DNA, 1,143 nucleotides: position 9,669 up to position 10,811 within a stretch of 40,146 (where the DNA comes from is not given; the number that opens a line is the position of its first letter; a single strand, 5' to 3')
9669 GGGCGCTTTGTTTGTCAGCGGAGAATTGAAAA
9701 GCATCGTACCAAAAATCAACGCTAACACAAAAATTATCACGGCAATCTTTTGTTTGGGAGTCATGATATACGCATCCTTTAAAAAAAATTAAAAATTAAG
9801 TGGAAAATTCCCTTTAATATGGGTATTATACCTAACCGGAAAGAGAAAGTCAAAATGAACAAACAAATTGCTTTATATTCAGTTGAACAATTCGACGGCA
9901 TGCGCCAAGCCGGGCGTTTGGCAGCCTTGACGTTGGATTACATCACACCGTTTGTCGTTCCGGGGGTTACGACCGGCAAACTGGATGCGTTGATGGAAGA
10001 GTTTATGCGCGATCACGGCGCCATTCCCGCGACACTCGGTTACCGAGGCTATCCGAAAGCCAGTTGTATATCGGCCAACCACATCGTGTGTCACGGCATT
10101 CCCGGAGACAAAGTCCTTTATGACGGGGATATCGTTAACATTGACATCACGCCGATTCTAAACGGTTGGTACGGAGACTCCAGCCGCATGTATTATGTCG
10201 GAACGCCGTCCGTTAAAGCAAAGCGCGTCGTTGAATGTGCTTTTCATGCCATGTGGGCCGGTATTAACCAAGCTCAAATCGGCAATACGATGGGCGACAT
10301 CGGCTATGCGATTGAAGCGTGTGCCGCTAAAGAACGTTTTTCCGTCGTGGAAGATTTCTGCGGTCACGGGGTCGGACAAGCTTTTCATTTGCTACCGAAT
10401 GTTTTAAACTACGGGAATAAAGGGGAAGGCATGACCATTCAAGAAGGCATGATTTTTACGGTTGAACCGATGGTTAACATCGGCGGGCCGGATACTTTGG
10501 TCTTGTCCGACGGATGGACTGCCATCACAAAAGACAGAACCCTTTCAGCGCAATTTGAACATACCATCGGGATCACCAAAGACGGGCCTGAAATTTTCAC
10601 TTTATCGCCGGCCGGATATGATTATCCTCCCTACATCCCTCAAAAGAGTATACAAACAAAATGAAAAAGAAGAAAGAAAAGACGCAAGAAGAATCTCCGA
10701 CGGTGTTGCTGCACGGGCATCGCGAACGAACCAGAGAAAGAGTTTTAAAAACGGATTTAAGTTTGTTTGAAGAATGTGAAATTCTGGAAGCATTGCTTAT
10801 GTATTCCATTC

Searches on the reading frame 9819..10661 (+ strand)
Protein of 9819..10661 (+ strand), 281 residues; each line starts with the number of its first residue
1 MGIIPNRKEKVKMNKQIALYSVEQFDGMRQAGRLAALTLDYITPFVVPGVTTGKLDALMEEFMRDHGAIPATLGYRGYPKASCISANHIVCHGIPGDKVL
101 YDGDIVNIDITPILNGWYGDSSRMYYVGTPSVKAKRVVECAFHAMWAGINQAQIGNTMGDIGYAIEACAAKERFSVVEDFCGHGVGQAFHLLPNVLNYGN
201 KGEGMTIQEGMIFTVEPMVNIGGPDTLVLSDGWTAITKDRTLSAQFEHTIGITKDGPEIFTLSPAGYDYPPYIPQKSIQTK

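Call 61: find_encoding_contigs(protein=window:9819-10661:+, flank=500, max_places=10)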
Protein window:9819-10661:+ (281 aa): 13 contigs read that carry it; 6 places shown.
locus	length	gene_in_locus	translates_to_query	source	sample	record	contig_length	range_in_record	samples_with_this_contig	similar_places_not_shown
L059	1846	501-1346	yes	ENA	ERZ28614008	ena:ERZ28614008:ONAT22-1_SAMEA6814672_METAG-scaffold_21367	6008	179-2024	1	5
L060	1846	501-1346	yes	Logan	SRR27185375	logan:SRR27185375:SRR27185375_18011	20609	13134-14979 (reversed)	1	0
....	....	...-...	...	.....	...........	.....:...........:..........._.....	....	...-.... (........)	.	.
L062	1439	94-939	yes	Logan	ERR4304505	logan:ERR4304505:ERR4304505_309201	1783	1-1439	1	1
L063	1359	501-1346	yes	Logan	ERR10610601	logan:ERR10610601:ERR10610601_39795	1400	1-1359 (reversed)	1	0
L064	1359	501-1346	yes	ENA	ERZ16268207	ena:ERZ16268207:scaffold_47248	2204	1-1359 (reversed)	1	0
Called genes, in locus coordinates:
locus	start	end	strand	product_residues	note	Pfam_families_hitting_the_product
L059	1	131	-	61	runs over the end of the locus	PF01783:Ribosomal_L32p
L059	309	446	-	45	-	-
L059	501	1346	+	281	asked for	PF00557:Peptidase_M24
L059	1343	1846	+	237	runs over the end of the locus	PF04002:RadC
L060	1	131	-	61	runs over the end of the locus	PF01783:Ribosomal_L32p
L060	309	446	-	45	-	-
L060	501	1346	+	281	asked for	PF00557:Peptidase_M24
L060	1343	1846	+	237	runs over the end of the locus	PF04002:RadC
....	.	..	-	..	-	?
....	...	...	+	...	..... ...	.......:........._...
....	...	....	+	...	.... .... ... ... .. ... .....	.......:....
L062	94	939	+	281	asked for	PF00557:Peptidase_M24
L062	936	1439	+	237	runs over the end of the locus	PF04002:RadC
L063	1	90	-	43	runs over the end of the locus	?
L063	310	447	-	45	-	-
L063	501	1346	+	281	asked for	PF00557:Peptidase_M24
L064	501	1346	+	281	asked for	PF00557:Peptidase_M24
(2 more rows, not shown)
